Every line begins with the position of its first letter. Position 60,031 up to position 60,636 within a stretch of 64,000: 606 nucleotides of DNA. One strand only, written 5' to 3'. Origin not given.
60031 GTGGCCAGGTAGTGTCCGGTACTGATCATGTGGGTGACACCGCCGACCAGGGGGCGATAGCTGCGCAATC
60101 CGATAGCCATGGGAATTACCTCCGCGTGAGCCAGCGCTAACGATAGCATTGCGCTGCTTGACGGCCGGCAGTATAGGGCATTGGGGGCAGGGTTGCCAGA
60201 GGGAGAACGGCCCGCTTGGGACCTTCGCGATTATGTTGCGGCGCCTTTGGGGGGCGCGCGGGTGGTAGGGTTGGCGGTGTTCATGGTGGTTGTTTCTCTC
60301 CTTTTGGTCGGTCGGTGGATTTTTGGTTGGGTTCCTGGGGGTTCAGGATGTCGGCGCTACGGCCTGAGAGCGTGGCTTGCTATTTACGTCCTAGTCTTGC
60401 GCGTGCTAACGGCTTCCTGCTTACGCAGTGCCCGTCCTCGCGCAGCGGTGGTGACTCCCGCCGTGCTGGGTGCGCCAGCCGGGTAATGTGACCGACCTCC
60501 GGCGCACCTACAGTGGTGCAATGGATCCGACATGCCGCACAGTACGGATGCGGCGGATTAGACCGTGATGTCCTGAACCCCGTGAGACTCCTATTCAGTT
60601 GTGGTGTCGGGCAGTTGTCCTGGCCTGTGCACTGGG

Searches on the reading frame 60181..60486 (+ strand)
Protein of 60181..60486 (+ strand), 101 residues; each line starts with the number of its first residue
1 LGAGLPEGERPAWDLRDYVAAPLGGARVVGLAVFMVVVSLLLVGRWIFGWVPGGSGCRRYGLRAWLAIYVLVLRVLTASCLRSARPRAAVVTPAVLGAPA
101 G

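Call 26: list_cluster_members(proteins=[window:60181-60486:+, window:60599-60940:+, window:60216-60491:+, window:12384-14510:+, window:12441-14510:+, window:57211-58248:-, window:55942-57162:-, window:53111-55939:-, window:61212-63002:+, window:8656-11775:+])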
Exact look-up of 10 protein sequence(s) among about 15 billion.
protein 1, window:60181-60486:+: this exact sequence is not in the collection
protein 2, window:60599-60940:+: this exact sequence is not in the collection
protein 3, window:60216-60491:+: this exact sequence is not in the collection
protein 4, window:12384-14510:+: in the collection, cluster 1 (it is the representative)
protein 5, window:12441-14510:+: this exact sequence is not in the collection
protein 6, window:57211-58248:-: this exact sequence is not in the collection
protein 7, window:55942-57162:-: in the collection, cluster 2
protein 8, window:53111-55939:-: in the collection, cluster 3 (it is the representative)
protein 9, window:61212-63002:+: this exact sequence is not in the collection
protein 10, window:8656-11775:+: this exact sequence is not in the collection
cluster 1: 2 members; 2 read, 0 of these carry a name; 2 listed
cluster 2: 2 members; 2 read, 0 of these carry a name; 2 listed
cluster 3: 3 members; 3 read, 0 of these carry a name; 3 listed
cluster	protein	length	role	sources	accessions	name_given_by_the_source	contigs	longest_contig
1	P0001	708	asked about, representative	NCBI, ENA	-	-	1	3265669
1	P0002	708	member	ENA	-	-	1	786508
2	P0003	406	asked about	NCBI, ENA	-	-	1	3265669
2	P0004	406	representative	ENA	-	-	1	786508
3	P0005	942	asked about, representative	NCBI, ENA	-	-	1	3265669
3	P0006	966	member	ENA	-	-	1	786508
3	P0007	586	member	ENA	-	-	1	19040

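Call 27: find_encoding_contigs(protein=P0002, flank=10000, max_places=6)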
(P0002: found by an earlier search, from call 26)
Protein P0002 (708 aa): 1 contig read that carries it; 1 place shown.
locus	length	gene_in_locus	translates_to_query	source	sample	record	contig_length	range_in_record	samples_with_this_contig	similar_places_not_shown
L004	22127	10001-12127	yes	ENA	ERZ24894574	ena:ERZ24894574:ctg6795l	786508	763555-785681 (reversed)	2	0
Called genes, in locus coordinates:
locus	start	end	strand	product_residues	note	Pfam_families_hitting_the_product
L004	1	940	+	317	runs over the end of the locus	PF01555:N6_N4_Mtase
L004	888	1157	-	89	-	-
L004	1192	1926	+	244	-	-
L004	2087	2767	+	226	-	PF00561:Abhydrolase_1, PF00975:Thioesterase, PF06821:Ser_hydrolase (weak), PF12697:Abhydrolase_6, PF12146:Hydrolase_4, PF08386:Abhydrolase_4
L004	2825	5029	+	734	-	PF01817:CM_2, PF00579:tRNA-synt_1b (weak)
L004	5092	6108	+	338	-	PF00579:tRNA-synt_1b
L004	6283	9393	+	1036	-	PF20473:MmeI_Mtase (faint)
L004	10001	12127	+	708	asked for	PF00930:DPPIV_N (faint), PF26550:Tricorn_2nd (faint), PF26549:Tricorn_N, PF07676:PD40 (weak), PF00561:Abhydrolase_1 (faint), PF00326:Peptidase_S9, PF12146:Hydrolase_4 (faint), PF01738:DLH (weak)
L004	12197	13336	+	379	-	PF27881:CRWN_N (faint)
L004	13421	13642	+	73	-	PF24718:HTH_73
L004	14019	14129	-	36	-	-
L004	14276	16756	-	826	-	PF13567:DUF4131, PF03772:Competence, PF00753:Lactamase_B, PF12706:Lactamase_B_2 (weak)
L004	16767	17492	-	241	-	PF10531:SLBB, PF00633:HHH (faint), PF12836:HHH_3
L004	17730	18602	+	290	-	PF00561:Abhydrolase_1, PF12146:Hydrolase_4 (faint), PF12697:Abhydrolase_6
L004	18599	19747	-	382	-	PF06441:EHN, PF00561:Abhydrolase_1, PF12697:Abhydrolase_6 (faint)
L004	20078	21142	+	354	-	PF26550:Tricorn_2nd (weak), PF00930:DPPIV_N (faint), PF26549:Tricorn_N, PF26550:Tricorn_2nd (weak), PF07676:PD40 (weak), PF26549:Tricorn_N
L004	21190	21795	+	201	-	PF01613:Flavin_Reduct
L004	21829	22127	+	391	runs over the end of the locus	PF01467:CTP_transf_like (faint)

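Call 28: find_encoding_contigs(protein=P0001, flank=2000, max_places=4)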
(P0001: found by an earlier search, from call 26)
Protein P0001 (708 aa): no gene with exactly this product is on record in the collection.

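Call 30: find_homologous_proteins(query=P0001, max_evalue=1e-50)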
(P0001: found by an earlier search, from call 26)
Query P0001 (708 aa): 3470 proteins with E <= 1e-50 among 8000 candidates; the best 120 are listed.
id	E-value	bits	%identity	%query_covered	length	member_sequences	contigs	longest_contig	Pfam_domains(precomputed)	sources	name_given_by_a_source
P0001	0.0e+0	1667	100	100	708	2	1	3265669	PF00326.28,PF26549.1,PF00930.28,PF01738.25,PF26550.2,PF00561.27,PF07676.19,PF12146.16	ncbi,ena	-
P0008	0.0e+0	1343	83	97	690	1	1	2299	PF00326.28,PF26549.1,PF00930.28,PF01738.25,PF26550.2,PF00561.27,PF07676.19,PF12146.16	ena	-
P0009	0.0e+0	1334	84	97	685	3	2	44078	PF00326.28,PF25174.2,PF26549.1,PF00930.28,PF01738.25,PF26550.2,PF00561.27,PF07676.19,PF12146.16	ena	-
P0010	0.0e+0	1332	82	97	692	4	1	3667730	PF00326.28,PF26549.1,PF00930.28,PF01738.25,PF26550.2,PF00561.27,PF07676.19,PF12146.16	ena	-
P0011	0.0e+0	1326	82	97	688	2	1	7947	PF00326.28,PF26549.1,PF00930.28,PF01738.25,PF26550.2,PF00561.27,PF07676.19,PF12146.16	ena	-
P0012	0.0e+0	1316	81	97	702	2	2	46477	PF00326.28,PF26549.1,PF00930.28,PF01738.25,PF26550.2,PF00561.27,PF07676.19,PF12146.16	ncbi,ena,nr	ncbi:MAG: S9 family peptidase [Chloroflexi bacterium]|nr:S9 family peptidase [Chloroflexota bacteriu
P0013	0.0e+0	1310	81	97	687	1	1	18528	PF00326.28,PF26549.1,PF00930.28,PF01738.25,PF26550.2,PF00561.27,PF07676.19,PF12146.16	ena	-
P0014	0.0e+0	1293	81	97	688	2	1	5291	PF00326.28,PF26549.1,PF00930.28,PF01738.25,PF26550.2,PF00561.27,PF07676.19,PF12146.16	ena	-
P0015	0.0e+0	1290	79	97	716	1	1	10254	PF00326.28,PF26549.1,PF00930.28,PF01738.25,PF26550.2,PF00561.27,PF07676.19,PF12146.16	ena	-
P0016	0.0e+0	1277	80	97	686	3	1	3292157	PF00326.28,PF26549.1,PF00930.28,PF01738.25,PF26550.2,PF00561.27,PF07676.19,PF12146.16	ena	-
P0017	0.0e+0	1263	78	97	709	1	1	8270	PF00326.28,PF26549.1,PF00930.28,PF01738.25,PF26550.2,PF00561.27,PF07676.19,PF12146.16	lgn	-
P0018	0.0e+0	1207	76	97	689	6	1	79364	PF02129.25,PF00326.28,PF26549.1,PF00930.28,PF01738.25,PF26550.2,PF07676.19,PF12146.16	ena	-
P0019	0.0e+0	1204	75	97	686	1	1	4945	PF00326.28,PF25174.2,PF26549.1,PF00930.28,PF01738.25,PF26550.2,PF00561.27,PF07676.19,PF12146.16,PF20434.6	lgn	-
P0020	0.0e+0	1197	75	97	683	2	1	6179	PF12740.15,PF25174.2,PF00930.28,PF01738.25,PF00561.27,PF07676.19,PF12146.16,PF00326.28,PF26549.1,PF26550.2,PF00400.39,PF20434.6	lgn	-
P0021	0.0e+0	1190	75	97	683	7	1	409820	PF02129.25,PF00326.28,PF26549.1,PF00930.28,PF01738.25,PF26550.2,PF00561.27,PF07676.19,PF12146.16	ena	-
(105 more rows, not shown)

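Call 31: find_encoding_contigs(protein=P0010, flank=10000, max_places=3)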
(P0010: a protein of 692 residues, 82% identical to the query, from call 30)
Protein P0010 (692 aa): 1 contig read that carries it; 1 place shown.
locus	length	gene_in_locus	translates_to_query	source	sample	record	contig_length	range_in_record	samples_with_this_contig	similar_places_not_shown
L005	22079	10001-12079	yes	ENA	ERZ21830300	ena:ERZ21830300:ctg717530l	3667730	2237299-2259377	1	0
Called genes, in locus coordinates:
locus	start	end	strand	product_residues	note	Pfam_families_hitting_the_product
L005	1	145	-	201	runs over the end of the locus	PF05685:Uma2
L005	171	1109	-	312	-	PF00296:Bac_luciferase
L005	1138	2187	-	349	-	PF13384:HTH_23 (weak), PF13936:HTH_38, PF00665:rve (weak)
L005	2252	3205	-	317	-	PF01073:3Beta_HSD, PF01370:Epimerase, PF02719:Polysacc_synt_2, PF04321:RmlD_sub_bind, PF13460:NAD_binding_10 (weak), PF16363:GDP_Man_Dehyd, PF07993:NAD_binding_4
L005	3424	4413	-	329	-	PF13088:BNR_2 (faint), PF14870:PSII_BNR (faint), PF02012:BNR (faint), PF15902:Sortilin-Vps10 (weak)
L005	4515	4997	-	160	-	PF01936:NYN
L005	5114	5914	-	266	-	PF01909:NTP_transf_2 (weak), PF18765:Polbeta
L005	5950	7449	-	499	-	PF07690:MFS_1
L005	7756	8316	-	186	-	PF07751:Abi_2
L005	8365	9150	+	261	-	PF01609:DDE_Tnp_1 (faint)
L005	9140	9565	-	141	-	PF07751:Abi_2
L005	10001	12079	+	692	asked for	PF00930:DPPIV_N (faint), PF26550:Tricorn_2nd (faint), PF26549:Tricorn_N, PF07676:PD40, PF26549:Tricorn_N, PF00561:Abhydrolase_1 (faint), PF00326:Peptidase_S9, PF01738:DLH (weak), +1 more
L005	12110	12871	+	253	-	-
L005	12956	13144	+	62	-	-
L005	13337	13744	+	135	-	PF00326:Peptidase_S9, PF01738:DLH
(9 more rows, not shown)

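Call 32: find_encoding_contigs(protein=P0016, flank=10000, max_places=3)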
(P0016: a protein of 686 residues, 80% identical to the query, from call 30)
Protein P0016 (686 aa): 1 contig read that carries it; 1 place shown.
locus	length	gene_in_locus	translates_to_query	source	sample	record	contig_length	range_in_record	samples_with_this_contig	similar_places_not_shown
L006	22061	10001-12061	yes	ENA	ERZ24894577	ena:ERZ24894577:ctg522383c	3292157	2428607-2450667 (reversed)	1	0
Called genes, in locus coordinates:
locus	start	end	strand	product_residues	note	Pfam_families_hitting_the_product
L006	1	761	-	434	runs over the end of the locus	PF01555:N6_N4_Mtase, PF01170:UPF0020 (faint), PF08241:Methyltransf_11 (faint), PF13649:Methyltransf_25 (faint)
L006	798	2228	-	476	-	PF07690:MFS_1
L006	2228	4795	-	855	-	PF02515:CoA_transf_3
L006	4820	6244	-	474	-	PF07969:Amidohydro_3 (weak), PF01979:Amidohydro_1, PF07969:Amidohydro_3 (weak)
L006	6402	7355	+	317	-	PF02826:2-Hacid_dh_C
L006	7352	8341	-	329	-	PF13088:BNR_2 (faint), PF13810:DUF4185 (faint), PF25852:DUF6242_C (faint), PF02012:BNR (faint), PF15902:Sortilin-Vps10 (weak), PF14870:PSII_BNR (weak)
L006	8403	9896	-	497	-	PF07690:MFS_1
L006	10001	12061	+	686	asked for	PF00930:DPPIV_N (faint), PF26550:Tricorn_2nd (faint), PF26549:Tricorn_N, PF07676:PD40 (weak), PF00561:Abhydrolase_1 (weak), PF12146:Hydrolase_4 (faint), PF00326:Peptidase_S9, PF01738:DLH (weak)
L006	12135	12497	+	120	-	PF05942:PaREP1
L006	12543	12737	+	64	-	-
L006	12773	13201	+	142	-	PF08780:NTase_sub_bind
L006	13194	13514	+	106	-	PF22600:MTPAP-like_central (weak), PF01909:NTP_transf_2, PF18765:Polbeta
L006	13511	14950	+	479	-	PF01425:Amidase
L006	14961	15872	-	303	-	PF23991:DUF7310 (faint), PF10805:DUF2730 (weak)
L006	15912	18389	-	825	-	PF13567:DUF4131, PF03772:Competence, PF00753:Lactamase_B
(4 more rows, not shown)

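Call 33: find_encoding_contigs(protein=P0009, flank=10000, max_places=3)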
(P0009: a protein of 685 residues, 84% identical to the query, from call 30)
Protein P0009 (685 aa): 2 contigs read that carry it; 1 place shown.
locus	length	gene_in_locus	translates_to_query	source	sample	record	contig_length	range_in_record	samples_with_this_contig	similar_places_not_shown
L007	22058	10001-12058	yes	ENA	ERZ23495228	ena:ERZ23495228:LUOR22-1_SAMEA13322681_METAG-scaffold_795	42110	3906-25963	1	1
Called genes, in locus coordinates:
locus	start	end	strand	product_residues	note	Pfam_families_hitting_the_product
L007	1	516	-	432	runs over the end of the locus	PF01555:N6_N4_Mtase, PF01170:UPF0020 (faint), PF08241:Methyltransf_11 (faint), PF13649:Methyltransf_25 (faint)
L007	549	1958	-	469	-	PF07690:MFS_1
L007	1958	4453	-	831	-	PF02515:CoA_transf_3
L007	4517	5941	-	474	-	PF07969:Amidohydro_3 (weak), PF01979:Amidohydro_1, PF07969:Amidohydro_3 (weak)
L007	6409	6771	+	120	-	-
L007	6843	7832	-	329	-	PF13088:BNR_2 (faint), PF25852:DUF6242_C (faint), PF02012:BNR (faint), PF15902:Sortilin-Vps10 (weak), PF14870:PSII_BNR (weak)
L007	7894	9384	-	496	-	PF07690:MFS_1, PF00083:Sugar_tr (faint), PF07690:MFS_1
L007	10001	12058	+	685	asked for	PF26550:Tricorn_2nd (faint), PF25174:Beta-prop_THOC3 (faint), PF26549:Tricorn_N, PF00930:DPPIV_N (faint), PF26549:Tricorn_N, PF07676:PD40 (weak), PF00326:Peptidase_S9, PF01738:DLH (weak), +2 more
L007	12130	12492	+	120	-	PF05942:PaREP1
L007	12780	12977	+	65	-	-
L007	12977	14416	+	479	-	PF01425:Amidase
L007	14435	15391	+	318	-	PF00583:Acetyltransf_1, PF13302:Acetyltransf_3 (weak), PF13508:Acetyltransf_7 (weak), PF08445:FR47 (weak)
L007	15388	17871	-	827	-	PF13567:DUF4131, PF03772:Competence, PF00753:Lactamase_B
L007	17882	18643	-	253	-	PF10531:SLBB, PF00633:HHH (faint), PF03934:T2SSK (weak), PF12836:HHH_3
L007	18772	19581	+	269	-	PF01519:DUF16 (faint)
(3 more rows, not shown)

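Call 58: search_protein_representatives(protein=window:60181-60486:+)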
Query: 101 residues. Proteins with E-value up to 0.001 (for the whole library): 5; up to 1e-10: 0; up to 1e-30: 0. The best 5 are listed.
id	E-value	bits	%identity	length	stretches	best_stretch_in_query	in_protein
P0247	2.0e-07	47.2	72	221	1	42-96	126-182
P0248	2.3e-07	47.0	70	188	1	42-96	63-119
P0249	4.6e-06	42.8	66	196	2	30-84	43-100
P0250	2.5e-05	40.4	61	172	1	24-81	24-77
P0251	3.8e-05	39.8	29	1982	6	2-46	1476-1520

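Call 60: find_encoding_contigs(protein=P0247, flank=10000, max_places=10)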
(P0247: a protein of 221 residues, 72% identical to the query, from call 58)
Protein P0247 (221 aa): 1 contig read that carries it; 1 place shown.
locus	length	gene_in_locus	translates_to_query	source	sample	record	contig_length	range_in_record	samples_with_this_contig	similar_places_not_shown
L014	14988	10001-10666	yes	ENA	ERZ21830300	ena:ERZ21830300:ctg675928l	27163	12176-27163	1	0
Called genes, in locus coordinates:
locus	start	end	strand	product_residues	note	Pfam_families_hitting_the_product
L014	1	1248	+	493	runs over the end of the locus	PF07690:MFS_1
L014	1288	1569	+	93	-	-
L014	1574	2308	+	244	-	PF05685:Uma2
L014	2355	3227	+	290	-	PF00483:NTP_transferase, PF12804:NTP_transf_3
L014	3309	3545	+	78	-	PF01037:AsnC_trans_reg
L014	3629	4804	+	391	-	PF02771:Acyl-CoA_dh_N, PF02770:Acyl-CoA_dh_M, PF00441:Acyl-CoA_dh_1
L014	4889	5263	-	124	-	-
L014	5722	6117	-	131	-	PF03652:RuvX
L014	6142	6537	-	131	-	PF01850:PIN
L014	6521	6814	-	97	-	-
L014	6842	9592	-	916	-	PF01411:tRNA-synt_2c, PF07973:tRNA_SAD, PF02272:DHHA1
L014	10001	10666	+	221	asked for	-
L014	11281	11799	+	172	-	PF13443:HTH_26 (weak), PF13560:HTH_31, PF01381:HTH_3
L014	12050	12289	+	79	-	-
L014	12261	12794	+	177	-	PF05685:Uma2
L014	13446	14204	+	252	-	-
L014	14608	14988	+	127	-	?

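Call 62: find_encoding_contigs(protein=P0249, flank=10000, max_places=10)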
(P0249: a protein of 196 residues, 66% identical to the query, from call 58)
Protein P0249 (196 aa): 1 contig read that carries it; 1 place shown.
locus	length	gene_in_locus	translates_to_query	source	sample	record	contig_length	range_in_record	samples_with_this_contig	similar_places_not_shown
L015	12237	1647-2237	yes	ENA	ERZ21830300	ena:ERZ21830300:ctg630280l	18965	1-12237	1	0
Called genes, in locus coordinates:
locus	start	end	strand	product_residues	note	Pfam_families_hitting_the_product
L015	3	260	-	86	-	?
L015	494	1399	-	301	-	PF09754:PAC2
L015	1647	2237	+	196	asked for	-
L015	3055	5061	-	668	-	PF00041:fn3 (faint)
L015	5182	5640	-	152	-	-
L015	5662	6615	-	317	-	PF03446:NAD_binding_2, PF03807:F420_oxidored (weak), PF14833:NAD_binding_11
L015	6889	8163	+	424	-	PF01743:PolyA_pol, PF12627:PolyA_pol_RNAbd (weak)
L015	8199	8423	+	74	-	-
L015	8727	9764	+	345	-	PF08240:ADH_N, PF00107:ADH_zinc_N, PF13602:ADH_zinc_N_2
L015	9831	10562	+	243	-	PF05685:Uma2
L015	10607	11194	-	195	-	PF06271:RDD (weak)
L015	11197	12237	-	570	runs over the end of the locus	PF00587:tRNA-synt_2b, PF04073:tRNA_edit, PF03129:HGTP_anticodon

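Call 63: find_encoding_contigs(protein=P0250, flank=10000, max_places=10)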
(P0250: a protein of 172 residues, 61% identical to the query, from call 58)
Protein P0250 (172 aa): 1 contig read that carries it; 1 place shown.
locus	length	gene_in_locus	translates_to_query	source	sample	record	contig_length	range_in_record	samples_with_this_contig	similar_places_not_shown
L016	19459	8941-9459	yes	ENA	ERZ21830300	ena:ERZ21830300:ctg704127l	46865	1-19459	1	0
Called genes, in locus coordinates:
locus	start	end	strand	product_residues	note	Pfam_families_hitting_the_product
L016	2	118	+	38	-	?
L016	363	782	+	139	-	-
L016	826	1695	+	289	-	PF00528:BPD_transp_1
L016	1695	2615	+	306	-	PF00528:BPD_transp_1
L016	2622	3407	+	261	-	PF02463:SMC_N (weak), PF00005:ABC_tran, PF13304:AAA_21 (weak)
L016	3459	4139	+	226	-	PF01895:PhoU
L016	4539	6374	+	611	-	PF03460:NIR_SIR_ferr, PF01077:NIR_SIR, PF03460:NIR_SIR_ferr, PF01077:NIR_SIR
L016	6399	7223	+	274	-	PF02602:HEM4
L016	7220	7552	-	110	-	PF07883:Cupin_2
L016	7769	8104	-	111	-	PF04002:RadC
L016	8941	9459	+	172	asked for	-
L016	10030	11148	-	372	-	PF02958:EcKL, PF01636:APH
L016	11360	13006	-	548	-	PF02776:TPP_enzyme_N, PF00205:TPP_enzyme_M, PF02775:TPP_enzyme_C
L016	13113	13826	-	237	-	PF00561:Abhydrolase_1, PF12697:Abhydrolase_6, PF03096:Ndr (faint), PF12146:Hydrolase_4 (weak)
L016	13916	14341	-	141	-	PF01243:PNPOx_N, PF12900:Pyridox_ox_2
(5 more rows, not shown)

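Call 69: find_homologous_proteins(query=A6, max_evalue=0.01)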
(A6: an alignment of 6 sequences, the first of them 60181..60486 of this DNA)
Query A6 (6 sequences) (101 aa, profile of the alignment): 14 proteins with E <= 0.01 among 8000 candidates.
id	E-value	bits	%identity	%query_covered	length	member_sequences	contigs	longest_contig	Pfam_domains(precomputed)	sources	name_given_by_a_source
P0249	1.5e-50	189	62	56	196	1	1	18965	-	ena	-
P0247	8.0e-46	173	64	54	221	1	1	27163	-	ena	-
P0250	2.0e-45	172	72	25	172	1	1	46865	-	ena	-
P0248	3.4e-45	171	63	54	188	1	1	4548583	-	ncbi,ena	-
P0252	1.8e-32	130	56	56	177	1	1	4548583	-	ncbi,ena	-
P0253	1.1e-27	115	67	39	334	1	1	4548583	-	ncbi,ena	-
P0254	1.9e-23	101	44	45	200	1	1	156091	-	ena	-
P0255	1.8e-18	85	77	22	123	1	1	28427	-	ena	-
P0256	3.3e-17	81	42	45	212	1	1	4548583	-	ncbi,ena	-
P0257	3.3e-13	68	38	80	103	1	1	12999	-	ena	-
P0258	2.3e-8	52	63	16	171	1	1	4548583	-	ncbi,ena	-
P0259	8.8e-7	47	44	44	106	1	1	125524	-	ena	-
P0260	1.2e-6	46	45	40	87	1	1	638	-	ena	-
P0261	9.9e-3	34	49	38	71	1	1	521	-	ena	-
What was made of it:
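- On tmRNA, RNase P, SRP, 6S, T-box, group I/II introns and other curated RNA families: Having at least 5 copies per genome (call 69) also argues against a housekeeping RNA.
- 14 such ORFs were found, five of them on one 4.55-Mb contig (call 69).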

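Call 91: list_cluster_members(proteins=[P0001, P0003, P0248, P0253, P0259, P0257, P0255, P0254, P0260, P0261])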
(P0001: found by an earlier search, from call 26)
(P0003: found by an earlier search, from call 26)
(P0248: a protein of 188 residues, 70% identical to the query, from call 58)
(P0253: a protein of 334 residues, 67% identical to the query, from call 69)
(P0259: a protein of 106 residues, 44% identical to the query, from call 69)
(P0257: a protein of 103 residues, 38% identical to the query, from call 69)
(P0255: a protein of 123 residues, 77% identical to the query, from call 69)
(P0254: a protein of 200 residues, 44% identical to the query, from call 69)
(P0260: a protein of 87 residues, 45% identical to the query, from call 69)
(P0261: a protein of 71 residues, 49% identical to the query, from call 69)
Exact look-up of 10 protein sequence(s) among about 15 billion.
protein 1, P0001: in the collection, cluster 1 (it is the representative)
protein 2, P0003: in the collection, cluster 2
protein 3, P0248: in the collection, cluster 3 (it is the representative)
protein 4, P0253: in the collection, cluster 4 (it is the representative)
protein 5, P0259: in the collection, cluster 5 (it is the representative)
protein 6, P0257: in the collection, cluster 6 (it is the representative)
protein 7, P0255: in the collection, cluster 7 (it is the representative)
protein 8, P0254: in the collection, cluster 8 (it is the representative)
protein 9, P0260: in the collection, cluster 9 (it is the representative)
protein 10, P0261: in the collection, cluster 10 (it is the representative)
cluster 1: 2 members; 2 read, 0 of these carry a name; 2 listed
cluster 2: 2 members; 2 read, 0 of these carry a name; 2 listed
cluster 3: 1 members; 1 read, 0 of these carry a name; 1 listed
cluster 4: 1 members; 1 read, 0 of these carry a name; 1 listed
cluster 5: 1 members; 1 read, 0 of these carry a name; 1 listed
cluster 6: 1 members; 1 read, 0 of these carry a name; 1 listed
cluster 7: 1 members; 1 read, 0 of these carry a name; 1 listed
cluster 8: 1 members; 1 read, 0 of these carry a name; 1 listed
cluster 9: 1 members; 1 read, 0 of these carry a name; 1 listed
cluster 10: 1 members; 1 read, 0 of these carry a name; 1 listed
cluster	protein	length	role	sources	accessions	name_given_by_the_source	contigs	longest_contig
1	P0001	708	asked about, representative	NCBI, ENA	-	-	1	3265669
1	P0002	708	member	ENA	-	-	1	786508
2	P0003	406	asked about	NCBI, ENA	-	-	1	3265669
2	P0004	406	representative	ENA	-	-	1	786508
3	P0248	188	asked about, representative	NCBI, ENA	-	-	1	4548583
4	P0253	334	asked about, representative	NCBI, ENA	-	-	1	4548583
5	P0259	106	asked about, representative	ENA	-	-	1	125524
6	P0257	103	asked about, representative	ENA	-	-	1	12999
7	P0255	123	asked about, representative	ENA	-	-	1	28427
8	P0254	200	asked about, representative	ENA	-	-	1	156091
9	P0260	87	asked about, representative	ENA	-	-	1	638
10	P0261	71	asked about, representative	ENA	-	-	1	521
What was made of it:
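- Tried and rejected: Exact look-ups gave no organism names (calls 26, 91).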

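Call 94: search_protein_families(library=pfam, proteins=[P0253, P0248], max_evalue=0.1)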
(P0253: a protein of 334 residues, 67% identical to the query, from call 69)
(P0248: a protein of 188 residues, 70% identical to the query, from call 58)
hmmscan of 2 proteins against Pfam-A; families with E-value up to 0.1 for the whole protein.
P0253 (334 aa): 0 families

P0248 (188 aa): 0 families

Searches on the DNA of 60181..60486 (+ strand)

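Call 73: search_rna_families(source=L014, start=10250, end=10850, threshold=evalue, max_evalue=10, show_alignments=2)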
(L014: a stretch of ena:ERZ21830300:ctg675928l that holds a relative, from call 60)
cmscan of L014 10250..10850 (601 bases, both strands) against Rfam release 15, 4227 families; matches with E-value up to 10: 3.
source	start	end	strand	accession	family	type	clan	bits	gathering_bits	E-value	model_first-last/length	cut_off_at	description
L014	10622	10742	+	RF02646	Cis8_sRNA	Gene; sRNA;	-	15.8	58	4.3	1-128/128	no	Ruegeria cis8 sRNA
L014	10311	10346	+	RF03758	mir-2756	Gene; miRNA;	-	14.9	61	4.3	21-56/78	no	mir-2756 microRNA precursor family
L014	10345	10375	+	RF00039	DicF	Gene; antisense;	-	12.8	48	6.9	1-52/52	no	DicF RNA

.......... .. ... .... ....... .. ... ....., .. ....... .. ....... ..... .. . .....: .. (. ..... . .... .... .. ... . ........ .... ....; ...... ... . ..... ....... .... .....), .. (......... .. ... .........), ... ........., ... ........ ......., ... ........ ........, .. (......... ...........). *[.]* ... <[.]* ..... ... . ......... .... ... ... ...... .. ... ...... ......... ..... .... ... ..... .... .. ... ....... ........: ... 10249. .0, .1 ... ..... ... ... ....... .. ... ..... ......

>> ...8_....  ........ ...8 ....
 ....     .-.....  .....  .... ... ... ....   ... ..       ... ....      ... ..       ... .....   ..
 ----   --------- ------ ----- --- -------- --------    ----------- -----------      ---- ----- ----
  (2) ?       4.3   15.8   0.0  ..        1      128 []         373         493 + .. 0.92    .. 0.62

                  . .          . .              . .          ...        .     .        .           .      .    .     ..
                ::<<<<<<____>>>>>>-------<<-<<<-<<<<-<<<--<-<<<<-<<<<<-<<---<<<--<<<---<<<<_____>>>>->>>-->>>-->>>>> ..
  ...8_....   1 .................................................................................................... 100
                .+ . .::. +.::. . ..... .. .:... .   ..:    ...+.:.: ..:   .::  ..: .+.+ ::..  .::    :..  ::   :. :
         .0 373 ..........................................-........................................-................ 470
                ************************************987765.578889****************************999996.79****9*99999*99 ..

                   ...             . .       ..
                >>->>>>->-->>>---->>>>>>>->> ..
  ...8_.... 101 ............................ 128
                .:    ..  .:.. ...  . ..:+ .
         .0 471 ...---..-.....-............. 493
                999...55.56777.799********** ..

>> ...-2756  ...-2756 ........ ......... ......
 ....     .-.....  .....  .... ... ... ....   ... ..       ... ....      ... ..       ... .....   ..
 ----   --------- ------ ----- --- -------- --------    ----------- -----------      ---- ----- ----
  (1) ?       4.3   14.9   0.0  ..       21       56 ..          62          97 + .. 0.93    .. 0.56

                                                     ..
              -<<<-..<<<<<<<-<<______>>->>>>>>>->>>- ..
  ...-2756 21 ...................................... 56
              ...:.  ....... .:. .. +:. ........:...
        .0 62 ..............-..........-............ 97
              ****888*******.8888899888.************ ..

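Call 74: search_rna_families(sources=[L014, L015, L016, L004], threshold=gathering)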
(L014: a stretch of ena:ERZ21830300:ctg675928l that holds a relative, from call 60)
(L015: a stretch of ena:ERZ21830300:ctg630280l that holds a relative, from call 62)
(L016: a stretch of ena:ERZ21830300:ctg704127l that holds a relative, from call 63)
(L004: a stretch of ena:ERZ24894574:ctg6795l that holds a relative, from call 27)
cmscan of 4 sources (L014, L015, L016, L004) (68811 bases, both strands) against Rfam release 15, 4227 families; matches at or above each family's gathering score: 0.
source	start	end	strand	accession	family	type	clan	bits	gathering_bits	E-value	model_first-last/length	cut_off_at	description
